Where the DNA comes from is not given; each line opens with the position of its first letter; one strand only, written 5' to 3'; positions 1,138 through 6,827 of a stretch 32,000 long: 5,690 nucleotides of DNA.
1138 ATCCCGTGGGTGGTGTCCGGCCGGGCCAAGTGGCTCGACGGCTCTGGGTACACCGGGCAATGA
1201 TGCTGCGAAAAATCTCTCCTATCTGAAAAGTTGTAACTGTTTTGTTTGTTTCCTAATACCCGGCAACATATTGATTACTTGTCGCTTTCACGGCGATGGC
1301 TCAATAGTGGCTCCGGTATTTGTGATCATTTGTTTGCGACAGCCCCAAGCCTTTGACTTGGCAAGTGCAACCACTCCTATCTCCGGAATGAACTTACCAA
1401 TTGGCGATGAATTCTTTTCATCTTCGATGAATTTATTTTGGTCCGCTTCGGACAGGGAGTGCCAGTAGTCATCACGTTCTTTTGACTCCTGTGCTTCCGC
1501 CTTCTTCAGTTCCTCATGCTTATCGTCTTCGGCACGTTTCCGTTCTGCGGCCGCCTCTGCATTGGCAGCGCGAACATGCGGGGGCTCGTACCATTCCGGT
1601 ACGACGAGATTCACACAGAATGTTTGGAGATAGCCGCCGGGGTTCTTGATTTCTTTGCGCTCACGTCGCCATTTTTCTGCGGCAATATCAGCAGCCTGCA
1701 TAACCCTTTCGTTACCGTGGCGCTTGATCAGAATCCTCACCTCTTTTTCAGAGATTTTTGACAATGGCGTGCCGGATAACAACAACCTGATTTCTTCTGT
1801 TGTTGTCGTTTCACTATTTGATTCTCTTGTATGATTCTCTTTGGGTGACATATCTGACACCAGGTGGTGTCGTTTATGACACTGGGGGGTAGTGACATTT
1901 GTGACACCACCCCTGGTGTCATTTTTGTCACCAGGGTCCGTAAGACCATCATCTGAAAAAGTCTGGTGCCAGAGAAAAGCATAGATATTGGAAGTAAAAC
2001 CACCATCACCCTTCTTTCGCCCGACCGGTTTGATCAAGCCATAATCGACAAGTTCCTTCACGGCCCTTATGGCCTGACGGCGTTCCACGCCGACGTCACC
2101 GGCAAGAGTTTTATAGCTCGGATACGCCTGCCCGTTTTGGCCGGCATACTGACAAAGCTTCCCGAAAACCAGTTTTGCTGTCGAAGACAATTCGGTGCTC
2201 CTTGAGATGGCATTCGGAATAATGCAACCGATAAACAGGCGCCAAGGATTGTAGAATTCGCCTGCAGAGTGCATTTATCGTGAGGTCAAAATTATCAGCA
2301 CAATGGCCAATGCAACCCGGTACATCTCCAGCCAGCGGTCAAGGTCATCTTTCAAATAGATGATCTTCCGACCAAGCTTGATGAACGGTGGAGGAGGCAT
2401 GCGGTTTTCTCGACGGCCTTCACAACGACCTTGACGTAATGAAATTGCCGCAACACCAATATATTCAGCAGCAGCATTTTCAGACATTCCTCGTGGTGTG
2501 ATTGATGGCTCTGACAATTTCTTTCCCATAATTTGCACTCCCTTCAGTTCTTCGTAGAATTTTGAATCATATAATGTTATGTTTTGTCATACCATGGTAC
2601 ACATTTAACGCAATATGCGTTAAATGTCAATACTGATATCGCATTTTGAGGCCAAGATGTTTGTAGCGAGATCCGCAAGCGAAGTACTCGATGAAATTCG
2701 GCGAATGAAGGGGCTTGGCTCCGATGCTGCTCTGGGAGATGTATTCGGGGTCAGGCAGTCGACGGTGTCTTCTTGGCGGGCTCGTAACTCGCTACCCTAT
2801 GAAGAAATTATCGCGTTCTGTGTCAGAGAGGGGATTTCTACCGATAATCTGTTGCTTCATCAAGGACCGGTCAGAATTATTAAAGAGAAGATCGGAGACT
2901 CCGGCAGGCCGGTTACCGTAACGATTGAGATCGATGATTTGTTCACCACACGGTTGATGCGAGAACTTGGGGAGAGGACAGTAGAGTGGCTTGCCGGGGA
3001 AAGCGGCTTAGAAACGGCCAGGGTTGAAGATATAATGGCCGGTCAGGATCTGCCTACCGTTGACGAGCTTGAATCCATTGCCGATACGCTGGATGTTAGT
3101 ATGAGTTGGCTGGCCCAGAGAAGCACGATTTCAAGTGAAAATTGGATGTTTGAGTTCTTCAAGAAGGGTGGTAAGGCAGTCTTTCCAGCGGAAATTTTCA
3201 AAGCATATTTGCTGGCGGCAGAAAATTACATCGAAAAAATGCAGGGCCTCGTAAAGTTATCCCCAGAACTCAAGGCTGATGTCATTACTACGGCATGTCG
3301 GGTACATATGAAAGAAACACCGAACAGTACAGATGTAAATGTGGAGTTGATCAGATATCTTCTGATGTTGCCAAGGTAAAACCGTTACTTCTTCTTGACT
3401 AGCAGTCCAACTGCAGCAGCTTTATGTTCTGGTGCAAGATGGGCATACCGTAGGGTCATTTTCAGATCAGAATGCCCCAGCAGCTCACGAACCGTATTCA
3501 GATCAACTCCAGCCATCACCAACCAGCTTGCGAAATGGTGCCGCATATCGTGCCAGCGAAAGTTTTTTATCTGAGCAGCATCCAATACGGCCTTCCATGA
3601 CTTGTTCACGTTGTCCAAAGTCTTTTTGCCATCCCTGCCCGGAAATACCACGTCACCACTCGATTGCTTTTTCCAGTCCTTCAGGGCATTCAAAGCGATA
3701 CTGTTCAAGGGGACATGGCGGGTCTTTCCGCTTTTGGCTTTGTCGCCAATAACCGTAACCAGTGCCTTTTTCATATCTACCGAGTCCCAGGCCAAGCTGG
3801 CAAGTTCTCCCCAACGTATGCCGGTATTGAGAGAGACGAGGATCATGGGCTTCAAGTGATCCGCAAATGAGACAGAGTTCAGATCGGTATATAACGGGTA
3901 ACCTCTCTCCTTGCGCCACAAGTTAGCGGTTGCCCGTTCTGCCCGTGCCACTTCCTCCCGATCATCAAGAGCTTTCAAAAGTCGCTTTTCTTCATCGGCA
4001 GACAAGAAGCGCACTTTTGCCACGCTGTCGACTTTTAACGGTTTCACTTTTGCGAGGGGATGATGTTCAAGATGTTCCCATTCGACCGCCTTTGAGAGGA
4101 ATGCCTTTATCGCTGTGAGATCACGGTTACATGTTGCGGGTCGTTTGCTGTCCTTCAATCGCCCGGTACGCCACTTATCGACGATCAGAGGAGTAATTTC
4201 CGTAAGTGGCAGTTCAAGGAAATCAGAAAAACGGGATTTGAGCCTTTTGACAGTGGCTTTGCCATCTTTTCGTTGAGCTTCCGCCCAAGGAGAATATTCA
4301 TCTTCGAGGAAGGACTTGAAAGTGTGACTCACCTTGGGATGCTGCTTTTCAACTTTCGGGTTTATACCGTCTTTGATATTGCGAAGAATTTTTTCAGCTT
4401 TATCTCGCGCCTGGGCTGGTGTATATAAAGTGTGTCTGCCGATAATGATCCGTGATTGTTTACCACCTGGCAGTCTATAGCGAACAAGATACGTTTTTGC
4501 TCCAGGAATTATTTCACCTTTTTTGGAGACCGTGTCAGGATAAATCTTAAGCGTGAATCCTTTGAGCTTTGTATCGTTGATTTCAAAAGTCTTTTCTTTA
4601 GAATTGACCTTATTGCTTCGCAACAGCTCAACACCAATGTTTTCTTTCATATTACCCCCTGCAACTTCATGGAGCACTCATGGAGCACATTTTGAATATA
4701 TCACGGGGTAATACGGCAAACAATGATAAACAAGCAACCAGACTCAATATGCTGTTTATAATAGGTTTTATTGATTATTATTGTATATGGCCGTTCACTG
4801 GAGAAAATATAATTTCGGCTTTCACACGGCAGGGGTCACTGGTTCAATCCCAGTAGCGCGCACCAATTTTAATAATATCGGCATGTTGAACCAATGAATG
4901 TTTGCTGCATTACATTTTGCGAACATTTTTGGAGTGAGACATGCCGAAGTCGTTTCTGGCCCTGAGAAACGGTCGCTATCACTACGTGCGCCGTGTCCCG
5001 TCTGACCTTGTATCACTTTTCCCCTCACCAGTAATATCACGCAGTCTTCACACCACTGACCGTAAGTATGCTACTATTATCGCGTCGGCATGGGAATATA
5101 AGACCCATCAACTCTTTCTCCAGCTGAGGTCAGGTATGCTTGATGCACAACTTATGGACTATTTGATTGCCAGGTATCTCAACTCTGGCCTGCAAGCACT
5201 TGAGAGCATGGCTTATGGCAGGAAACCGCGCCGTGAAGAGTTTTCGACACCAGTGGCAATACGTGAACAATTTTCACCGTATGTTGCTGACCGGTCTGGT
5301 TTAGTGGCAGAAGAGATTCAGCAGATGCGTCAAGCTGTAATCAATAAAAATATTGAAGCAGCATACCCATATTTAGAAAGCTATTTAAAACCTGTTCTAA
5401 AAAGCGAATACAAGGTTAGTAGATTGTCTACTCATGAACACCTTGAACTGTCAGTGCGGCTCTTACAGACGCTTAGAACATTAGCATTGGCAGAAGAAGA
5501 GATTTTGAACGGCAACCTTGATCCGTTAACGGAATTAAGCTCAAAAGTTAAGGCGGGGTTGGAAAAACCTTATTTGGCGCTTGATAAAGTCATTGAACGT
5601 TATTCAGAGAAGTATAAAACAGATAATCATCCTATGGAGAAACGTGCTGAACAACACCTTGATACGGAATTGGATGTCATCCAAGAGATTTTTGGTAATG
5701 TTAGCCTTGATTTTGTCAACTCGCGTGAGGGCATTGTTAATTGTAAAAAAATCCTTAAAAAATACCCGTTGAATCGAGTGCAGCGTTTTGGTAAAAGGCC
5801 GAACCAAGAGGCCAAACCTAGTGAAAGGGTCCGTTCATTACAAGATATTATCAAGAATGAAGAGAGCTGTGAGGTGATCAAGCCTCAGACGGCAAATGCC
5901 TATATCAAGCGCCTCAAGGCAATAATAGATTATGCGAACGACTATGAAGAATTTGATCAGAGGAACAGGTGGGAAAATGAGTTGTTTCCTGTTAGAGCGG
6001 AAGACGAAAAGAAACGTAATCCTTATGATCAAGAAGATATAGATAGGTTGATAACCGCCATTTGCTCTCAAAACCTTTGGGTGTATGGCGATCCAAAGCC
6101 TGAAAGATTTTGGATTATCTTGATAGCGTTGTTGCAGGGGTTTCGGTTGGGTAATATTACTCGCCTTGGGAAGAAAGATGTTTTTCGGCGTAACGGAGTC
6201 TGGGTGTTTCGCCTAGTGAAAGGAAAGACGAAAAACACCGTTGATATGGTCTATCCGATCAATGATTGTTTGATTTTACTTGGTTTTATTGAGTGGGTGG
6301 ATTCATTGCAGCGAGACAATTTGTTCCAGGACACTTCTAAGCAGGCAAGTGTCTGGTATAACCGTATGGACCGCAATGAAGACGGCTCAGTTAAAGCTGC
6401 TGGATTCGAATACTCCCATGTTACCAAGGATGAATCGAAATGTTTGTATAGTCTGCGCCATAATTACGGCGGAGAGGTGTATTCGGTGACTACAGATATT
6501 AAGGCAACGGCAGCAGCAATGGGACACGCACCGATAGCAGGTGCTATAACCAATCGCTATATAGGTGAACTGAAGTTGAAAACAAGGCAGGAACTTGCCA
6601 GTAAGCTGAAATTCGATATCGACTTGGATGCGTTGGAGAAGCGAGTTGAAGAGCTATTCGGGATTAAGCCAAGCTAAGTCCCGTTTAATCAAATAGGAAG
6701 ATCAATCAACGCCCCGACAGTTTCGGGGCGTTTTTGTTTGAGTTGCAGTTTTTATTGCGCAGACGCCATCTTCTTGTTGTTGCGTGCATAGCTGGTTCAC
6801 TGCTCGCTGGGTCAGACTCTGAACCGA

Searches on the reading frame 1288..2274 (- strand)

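Call 15: search_protein_families(library=pfam, proteins=[window:1288-2274:-], max_evalue=0.00001)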
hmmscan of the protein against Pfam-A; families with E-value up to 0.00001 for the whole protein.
window:1288-2274:- (328 aa): 1 family
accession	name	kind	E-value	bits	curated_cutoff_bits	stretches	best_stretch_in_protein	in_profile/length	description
PF13730.12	HTH_36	-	6.2e-18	64.8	25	1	27-81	1-55/55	Helix-turn-helix domain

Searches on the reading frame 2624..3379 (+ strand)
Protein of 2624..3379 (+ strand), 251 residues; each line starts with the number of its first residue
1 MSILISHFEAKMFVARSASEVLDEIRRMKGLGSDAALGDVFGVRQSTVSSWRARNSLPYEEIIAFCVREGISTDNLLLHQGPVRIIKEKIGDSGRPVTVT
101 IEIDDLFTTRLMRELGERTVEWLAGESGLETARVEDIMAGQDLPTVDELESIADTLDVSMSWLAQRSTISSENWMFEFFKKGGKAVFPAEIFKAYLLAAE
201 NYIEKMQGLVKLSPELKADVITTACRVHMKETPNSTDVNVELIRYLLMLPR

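Call 15: search_protein_families(library=pfam, proteins=[window:2624-3379:+], max_evalue=0.00001)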
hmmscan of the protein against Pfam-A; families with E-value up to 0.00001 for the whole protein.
window:2624-3379:+ (251 aa): 1 family
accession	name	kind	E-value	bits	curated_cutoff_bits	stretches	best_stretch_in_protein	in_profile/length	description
PF07022.19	Phage_CI_repr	-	4.6e-09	36.9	22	1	30-83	11-64/65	Bacteriophage CI repressor helix-turn-helix domain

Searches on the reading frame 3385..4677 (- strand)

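Call 15: search_protein_families(library=pfam, proteins=[window:3385-4677:-], max_evalue=0.00001)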
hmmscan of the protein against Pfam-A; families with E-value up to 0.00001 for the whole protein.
window:3385-4677:- (430 aa): 3 families
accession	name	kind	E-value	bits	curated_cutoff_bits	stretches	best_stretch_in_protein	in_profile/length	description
PF00589.27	Phage_integrase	-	1.2e-32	113.5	27.1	1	272-417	21-171/172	Phage integrase family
PF13356.12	Arm-DNA-bind_3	-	1.8e-12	47.7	27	1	56-112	27-81/83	Arm DNA-binding domain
PF24624.1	Int_N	-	2.5e-06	28.6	27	1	135-215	19-100/100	Phage integrase, N-terminal domain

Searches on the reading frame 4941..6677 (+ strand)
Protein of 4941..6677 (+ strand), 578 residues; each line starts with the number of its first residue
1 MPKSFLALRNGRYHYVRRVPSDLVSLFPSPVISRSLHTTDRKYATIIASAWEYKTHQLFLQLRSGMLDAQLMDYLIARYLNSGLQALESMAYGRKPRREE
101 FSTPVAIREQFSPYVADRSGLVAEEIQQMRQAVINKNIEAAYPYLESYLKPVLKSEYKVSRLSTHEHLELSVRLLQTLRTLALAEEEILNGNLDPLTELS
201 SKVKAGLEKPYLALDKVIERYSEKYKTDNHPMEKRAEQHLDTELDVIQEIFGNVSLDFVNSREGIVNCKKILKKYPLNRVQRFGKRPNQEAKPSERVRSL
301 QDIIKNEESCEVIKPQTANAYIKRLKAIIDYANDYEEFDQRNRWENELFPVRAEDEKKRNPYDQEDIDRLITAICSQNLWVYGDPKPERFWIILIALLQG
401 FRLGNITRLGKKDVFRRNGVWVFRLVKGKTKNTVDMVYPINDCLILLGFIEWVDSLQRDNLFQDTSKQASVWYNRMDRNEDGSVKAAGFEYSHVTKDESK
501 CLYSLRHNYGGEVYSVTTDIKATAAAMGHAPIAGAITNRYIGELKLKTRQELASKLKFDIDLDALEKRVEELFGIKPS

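Call 15: search_protein_families(library=pfam, proteins=[window:4941-6677:+], max_evalue=0.00001)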
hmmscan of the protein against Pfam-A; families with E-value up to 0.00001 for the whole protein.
window:4941-6677:+ (578 aa): 1 family
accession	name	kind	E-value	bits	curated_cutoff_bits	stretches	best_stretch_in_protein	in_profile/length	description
PF20172.3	DUF6538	-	8.1e-15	54.7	27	1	6-63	2-59/60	Domain of unknown function (DUF6538)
